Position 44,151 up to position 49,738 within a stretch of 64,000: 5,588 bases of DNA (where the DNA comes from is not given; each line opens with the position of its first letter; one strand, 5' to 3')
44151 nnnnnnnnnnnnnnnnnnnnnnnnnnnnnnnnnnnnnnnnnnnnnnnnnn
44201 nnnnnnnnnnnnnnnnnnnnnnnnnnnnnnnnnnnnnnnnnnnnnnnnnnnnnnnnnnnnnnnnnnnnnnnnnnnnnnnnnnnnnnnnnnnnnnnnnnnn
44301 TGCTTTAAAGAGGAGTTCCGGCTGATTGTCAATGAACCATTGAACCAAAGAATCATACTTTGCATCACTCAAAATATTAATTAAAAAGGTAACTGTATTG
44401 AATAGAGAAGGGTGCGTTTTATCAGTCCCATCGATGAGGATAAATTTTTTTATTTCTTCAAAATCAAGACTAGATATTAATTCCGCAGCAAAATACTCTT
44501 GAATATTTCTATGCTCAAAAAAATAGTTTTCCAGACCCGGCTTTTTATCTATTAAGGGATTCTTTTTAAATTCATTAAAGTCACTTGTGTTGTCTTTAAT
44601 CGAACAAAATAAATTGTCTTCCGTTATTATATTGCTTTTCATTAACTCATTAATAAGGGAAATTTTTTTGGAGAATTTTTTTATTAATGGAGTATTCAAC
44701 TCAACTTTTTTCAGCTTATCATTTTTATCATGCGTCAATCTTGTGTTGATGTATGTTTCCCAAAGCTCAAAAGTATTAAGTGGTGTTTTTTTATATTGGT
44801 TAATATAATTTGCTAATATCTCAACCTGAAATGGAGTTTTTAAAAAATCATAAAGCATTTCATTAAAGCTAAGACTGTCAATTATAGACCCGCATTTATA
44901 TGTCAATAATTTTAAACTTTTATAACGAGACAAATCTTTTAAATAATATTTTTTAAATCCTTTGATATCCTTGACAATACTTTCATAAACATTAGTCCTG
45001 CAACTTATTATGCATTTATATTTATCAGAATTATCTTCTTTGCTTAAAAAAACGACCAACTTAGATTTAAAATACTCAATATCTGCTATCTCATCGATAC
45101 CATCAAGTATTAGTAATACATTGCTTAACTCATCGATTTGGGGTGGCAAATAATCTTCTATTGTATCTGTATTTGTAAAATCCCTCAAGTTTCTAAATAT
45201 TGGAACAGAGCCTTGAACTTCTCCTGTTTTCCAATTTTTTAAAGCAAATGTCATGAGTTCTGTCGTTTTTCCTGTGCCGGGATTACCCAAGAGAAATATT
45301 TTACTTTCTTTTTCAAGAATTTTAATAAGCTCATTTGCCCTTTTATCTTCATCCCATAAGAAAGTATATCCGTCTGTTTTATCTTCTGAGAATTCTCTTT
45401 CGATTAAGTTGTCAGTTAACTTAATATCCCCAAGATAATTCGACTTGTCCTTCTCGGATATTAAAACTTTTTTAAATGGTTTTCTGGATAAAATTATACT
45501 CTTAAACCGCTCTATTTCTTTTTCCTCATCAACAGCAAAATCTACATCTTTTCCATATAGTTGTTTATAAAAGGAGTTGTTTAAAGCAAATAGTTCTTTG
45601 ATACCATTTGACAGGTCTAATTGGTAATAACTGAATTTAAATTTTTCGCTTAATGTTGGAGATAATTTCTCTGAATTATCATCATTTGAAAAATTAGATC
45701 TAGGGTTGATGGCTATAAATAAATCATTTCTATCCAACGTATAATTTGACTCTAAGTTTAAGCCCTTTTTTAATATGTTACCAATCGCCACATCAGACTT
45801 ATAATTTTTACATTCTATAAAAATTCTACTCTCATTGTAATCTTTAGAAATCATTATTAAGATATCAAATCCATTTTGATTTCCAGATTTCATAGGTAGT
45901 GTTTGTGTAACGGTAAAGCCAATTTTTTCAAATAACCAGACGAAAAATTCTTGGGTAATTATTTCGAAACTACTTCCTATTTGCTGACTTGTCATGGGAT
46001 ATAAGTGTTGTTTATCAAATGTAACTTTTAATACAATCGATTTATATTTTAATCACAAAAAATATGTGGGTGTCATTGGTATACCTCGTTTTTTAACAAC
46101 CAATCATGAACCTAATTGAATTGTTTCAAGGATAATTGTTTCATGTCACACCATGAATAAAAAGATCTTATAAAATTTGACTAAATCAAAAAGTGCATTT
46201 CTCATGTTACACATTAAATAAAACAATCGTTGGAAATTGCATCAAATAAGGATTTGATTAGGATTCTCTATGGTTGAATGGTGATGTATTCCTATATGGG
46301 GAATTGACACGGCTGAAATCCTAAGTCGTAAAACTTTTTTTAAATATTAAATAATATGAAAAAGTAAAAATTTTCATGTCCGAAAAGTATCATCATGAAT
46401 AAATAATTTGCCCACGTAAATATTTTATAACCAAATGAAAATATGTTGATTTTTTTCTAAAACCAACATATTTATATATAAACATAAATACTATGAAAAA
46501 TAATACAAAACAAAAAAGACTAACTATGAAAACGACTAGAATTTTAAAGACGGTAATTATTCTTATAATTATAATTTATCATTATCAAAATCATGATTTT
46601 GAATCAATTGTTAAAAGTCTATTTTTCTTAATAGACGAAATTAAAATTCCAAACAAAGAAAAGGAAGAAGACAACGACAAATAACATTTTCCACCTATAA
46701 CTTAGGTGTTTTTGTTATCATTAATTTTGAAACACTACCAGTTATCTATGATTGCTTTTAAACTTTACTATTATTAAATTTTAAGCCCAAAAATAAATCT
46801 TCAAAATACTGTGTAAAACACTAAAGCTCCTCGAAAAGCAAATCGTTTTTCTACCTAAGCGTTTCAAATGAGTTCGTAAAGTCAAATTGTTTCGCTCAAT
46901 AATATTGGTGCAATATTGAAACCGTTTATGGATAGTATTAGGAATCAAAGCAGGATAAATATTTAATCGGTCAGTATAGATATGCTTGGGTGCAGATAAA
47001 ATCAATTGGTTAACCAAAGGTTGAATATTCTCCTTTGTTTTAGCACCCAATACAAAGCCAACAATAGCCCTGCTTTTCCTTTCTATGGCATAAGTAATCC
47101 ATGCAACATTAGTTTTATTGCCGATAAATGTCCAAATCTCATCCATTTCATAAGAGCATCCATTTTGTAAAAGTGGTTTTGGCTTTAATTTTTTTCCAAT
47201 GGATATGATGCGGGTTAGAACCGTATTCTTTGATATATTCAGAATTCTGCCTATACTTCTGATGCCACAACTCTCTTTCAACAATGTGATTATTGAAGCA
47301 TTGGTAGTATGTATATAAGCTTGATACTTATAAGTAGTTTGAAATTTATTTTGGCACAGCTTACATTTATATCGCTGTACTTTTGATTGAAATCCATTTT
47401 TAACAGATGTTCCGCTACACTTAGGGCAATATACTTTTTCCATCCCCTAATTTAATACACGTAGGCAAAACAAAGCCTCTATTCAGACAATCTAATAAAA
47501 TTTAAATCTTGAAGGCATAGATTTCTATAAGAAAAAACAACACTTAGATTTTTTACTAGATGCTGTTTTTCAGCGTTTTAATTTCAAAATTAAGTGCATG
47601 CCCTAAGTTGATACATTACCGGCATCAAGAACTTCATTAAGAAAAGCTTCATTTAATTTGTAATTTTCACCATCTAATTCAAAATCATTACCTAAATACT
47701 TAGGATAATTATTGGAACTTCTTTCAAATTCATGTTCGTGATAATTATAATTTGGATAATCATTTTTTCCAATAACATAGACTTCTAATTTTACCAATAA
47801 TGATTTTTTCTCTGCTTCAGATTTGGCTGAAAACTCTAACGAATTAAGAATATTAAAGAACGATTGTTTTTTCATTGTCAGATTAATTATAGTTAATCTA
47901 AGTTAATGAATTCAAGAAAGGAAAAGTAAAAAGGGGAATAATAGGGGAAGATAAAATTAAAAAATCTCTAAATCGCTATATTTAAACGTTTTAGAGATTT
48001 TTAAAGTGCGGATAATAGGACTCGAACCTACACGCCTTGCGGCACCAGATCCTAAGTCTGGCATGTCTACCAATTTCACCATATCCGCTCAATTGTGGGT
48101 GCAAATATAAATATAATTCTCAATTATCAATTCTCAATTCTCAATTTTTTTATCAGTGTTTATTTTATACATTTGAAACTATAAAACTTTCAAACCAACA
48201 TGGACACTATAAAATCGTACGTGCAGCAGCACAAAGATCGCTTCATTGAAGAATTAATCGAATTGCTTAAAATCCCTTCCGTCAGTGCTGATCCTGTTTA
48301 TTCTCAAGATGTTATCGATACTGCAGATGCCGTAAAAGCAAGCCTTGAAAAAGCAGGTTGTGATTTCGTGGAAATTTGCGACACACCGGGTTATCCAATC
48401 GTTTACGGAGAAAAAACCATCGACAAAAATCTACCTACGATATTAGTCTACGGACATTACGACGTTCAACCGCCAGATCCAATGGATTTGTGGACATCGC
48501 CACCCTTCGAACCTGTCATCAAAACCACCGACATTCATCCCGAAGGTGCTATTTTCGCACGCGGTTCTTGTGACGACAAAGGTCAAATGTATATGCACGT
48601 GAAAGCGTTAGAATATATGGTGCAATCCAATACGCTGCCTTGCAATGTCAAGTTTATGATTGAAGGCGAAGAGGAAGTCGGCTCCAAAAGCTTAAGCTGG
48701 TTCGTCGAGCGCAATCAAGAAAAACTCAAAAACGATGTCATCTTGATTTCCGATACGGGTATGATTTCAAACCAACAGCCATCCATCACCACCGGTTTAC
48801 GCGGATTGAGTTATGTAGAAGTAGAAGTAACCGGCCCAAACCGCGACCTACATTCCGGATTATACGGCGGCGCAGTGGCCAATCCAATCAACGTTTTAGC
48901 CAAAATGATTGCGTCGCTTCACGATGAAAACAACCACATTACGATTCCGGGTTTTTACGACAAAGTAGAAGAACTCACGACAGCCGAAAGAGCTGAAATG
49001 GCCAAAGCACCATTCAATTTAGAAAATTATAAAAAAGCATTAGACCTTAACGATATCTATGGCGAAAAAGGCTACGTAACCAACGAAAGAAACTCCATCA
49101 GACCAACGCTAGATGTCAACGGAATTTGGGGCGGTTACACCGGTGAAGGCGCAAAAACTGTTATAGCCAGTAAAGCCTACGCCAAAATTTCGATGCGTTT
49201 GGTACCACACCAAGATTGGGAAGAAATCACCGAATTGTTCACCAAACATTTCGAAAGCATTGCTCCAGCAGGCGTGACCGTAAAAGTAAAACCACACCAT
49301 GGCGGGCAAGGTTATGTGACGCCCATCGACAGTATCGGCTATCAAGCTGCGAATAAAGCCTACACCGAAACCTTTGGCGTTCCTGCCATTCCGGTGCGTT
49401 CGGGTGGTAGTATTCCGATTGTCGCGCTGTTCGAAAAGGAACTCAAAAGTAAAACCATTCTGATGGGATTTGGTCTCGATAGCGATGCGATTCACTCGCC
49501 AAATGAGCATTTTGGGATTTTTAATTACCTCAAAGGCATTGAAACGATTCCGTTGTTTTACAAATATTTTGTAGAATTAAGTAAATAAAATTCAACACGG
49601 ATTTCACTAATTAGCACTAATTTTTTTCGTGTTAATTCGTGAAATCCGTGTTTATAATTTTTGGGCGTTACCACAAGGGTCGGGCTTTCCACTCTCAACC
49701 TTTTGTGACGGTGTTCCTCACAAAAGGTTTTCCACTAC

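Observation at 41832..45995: Island-borne 1387-aa NLR-like protein: Mrr-like nuclease + NACHT + ~850-aa unassigned sensor region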

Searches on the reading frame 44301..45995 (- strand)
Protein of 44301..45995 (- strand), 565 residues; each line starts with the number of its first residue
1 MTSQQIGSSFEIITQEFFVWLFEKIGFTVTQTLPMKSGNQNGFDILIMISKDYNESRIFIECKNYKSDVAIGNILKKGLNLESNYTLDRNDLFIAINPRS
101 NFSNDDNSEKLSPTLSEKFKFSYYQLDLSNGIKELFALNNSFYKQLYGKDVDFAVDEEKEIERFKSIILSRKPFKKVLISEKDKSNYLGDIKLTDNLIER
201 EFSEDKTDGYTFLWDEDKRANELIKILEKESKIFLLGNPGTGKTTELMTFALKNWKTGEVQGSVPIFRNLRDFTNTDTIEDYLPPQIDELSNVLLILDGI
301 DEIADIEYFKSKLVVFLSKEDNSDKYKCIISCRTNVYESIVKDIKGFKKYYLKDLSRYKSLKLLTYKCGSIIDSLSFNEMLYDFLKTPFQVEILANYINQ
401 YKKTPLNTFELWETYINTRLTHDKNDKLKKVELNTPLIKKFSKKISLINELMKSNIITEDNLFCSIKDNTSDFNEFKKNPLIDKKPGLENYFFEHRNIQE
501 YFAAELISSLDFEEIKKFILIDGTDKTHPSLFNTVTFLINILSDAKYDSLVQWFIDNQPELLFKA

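Call 53: predict_structure(alignment_id=A5)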
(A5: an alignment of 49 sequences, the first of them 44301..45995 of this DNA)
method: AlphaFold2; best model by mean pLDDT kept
length: 565 residues; sequences in the alignment: 49
mean_pLDDT: 85.8   pTM: 0.80
mean pLDDT of the five models: 85.8, 84.6, 83.9, 83.8, 82.9
residues with pLDDT >= 90: 244; 70-90: 273; 50-70: 35; < 50: 13
segments of 3 or more residues with pLDDT < 50: 208-219
pLDDT, mean of each block of 10 residues (from residue 1): 63 89 87 65 81 83 85 82 82 88 63 66 84 91 89 91 84 81 89 81 69 42 83 90 91 89 90 89 86 92 90 88 85 89 91 88 92 89 90 96 90 93 81 90 96 92 94 91 87 91 96 94 92 90 92 94 82
secondary structure, 60 per line:
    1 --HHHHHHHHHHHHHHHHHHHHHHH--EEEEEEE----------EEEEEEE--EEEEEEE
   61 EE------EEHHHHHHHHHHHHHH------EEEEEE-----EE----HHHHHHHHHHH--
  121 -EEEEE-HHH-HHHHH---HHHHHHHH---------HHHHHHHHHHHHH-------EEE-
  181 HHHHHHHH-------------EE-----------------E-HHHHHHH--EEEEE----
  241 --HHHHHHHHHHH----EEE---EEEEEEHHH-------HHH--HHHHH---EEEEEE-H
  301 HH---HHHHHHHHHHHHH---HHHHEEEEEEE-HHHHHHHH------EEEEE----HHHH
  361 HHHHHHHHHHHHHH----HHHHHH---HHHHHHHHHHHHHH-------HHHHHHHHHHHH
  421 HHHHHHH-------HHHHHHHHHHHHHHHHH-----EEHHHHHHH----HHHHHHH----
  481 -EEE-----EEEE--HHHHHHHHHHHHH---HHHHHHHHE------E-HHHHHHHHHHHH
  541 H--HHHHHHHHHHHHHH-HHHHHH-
elements in order: H3-25 E28-34 E45-51 E54-62 H71-84 E91-96 H108-118 E122-126 H132-136 H140-147 H157-169 E177-179 H181-188 H223-229 E232-236 H243-253 E258-260 E264-269 H285-289 E293-298 H306-318 H322-325 E326-332 H334-341 E348-352 H357-374 H379-384 H388-401 H409-427 H435-451 H459-465 H470-476 E482-484 E490-493 H496-508 H512-519 H529-541 H544-557 H559-564

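Call 56: fold_search(model_id=the predicted structure, library=pdb)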
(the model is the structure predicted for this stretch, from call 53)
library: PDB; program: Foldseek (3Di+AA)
matches with E <= 10: 1051; with E <= 0.001: 190
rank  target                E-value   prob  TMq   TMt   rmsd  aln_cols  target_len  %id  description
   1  8dgf_B                4.3e-12  1.00  0.39  0.16  19.7       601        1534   14  Avs4 bound to phage PhiV-1 portal (released 2022-08-03)
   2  8dgf_A                4.9e-11  1.00  0.39  0.16  17.9       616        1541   13  Avs4 bound to phage PhiV-1 portal (released 2022-08-03)
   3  9ln6_A                1.3e-10  1.00  0.27  0.18  12.8       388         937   18  Structure of human NLRP14-UHRF1 complex (released 2026-03-18)
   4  9xrl_AK               1.2e-09  1.00  0.27  0.18  12.3       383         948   16  Structure of mouse cytoplasmic lattice (CPL) repeating unit (released 2026-03-18)
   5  4kxf_B                1.5e-09  1.00  0.29  0.19  15.2       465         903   16  Crystal structure of NLRC4 reveals its autoinhibition mechanism (released 2013-07-24)
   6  9xrl_7                2.9e-09  1.00  0.26  0.17  12.6       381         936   16  Structure of mouse cytoplasmic lattice (CPL) repeating unit (released 2026-03-18)
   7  5irm_C                3.7e-09  1.00  0.32  0.25  12.8       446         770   15  Crystal structure of rabbit NOD2 in an ADP-bound state (Crystal form2) (released 2016-06-29)
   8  8fw2_A                5.2e-09  1.00  0.43  0.28   5.1       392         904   13  Cryo-EM structure of full-length human NLRC4 inflammasome with C11 symmetry (released 2024-01-03)
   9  12dl_DA               5.2e-09  1.00  0.27  0.18  12.5       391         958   17  Native structure of the cytoplasmic lattice (CPL) asymmetric unit from mouse MII eggs (released 2026-04-08)
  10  4kxf_P                5.4e-09  1.00  0.30  0.21  17.5       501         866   15  Crystal structure of NLRC4 reveals its autoinhibition mechanism (released 2013-07-24)
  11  4kxf_K                5.4e-09  1.00  0.25  0.17  14.1       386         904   16  Crystal structure of NLRC4 reveals its autoinhibition mechanism (released 2013-07-24)
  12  9l4k_A                7.5e-09  1.00  0.28  0.19  12.5       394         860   13  Structure of human NLRP2-TLE6-OOEP complex (released 2025-10-01)
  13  4kxf_N                9.2e-09  1.00  0.26  0.18  13.5       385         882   17  Crystal structure of NLRC4 reveals its autoinhibition mechanism (released 2013-07-24)
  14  4kxf_L                1.0e-08  1.00  0.29  0.20  15.7       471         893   16  Crystal structure of NLRC4 reveals its autoinhibition mechanism (released 2013-07-24)
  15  8ej4_A                1.1e-08  1.00  0.40  0.28  13.2       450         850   15  Cryo-EM structure of the active NLRP3 inflammasome disk (released 2022-12-14)
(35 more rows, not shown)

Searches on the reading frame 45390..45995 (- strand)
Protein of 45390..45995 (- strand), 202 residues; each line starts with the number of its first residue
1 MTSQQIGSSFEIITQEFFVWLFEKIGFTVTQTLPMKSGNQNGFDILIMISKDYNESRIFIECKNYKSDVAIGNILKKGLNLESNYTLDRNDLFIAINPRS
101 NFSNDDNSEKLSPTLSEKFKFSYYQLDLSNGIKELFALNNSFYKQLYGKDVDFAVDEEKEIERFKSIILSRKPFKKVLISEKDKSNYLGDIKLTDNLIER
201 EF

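Call 12: search_protein_families(library=pfam, proteins=[window:45390-45995:-], max_evalue=1)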
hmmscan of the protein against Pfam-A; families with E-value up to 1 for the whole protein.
seq(202 aa): 2 families
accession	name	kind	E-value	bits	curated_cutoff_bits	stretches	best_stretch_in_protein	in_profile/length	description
PF04471.18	Mrr_cat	-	0.00024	21.6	21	1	19-70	14-62/115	Restriction endonuclease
PF22722.2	NA-iREase1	-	0.031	14.7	27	1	15-72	3-55/106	NACHT-associated inactive Restriction Endonuclease 1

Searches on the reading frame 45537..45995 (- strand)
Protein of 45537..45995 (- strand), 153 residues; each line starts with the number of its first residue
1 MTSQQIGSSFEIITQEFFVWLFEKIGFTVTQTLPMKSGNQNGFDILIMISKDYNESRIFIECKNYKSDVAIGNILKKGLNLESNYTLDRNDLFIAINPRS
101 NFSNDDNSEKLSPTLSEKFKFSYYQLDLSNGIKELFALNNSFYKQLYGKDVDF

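Call 40: search_solved_structures(query=A1, max_evalue=10, show_alignments=3)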
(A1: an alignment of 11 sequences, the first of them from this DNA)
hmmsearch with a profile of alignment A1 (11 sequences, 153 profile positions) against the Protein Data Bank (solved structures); distinct sequences matched with E-value up to 10: 1.
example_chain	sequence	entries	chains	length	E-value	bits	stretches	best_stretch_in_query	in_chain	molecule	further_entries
9f9u_A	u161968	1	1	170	0.16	15.2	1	84-134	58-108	Transcription elongation factor NusA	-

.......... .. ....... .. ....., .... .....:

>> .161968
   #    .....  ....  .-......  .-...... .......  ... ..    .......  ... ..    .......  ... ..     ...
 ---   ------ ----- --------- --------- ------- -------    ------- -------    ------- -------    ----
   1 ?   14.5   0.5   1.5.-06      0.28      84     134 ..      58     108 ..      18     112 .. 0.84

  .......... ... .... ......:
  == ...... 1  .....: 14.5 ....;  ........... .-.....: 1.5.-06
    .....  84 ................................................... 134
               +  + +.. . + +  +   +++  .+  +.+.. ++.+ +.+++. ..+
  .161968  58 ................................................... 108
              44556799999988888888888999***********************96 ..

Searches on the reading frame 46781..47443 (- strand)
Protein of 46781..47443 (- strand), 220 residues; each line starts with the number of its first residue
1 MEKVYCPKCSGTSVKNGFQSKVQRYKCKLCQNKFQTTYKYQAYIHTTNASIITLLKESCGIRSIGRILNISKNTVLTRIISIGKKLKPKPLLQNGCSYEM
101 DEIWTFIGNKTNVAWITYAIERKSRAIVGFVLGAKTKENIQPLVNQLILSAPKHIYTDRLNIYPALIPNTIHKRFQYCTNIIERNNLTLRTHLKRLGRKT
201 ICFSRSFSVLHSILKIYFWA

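Call 34: search_protein_families(library=pfam, proteins=[window:46781-47443:-], max_evalue=0.01)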
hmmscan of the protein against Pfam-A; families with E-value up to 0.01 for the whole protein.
window:46781-47443:- (220 aa): 2 families
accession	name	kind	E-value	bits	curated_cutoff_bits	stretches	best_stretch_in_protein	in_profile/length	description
PF03400.19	DDE_Tnp_IS1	-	3.1e-25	89.4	24.1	1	98-214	5-121/131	IS1 transposase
PF25054.1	PHD_pln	-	0.0068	16.7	29.8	0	17-48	7-36/43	PHD-type zinc finger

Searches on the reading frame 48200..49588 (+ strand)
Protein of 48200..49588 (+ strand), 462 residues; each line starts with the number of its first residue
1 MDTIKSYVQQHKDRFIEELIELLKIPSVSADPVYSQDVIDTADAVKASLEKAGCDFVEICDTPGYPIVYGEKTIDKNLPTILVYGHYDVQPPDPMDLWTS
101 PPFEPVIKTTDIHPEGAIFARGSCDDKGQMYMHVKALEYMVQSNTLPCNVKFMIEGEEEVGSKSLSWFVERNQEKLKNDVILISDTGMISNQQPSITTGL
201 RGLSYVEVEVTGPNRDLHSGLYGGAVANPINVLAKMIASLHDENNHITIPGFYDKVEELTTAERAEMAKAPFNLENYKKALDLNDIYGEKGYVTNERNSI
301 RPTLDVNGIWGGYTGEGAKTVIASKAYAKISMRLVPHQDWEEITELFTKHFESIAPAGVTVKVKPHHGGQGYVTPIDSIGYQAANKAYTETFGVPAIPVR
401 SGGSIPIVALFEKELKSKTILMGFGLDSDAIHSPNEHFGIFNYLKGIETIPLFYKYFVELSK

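Call 81: search_protein_families(library=pfam, proteins=[window:48200-49588:+], max_evalue=0.001)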
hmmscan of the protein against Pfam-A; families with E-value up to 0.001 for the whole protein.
window:48200-49588:+ (462 aa): 2 families
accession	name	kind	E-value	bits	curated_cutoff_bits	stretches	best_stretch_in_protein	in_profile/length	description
PF01546.33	Peptidase_M20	-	4.9e-28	98.9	24.6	1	82-450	1-200/206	Peptidase family M20/M25/M40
PF07687.19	M20_dimer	-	2.2e-21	76.2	21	1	199-357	2-105/107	Peptidase dimerisation domain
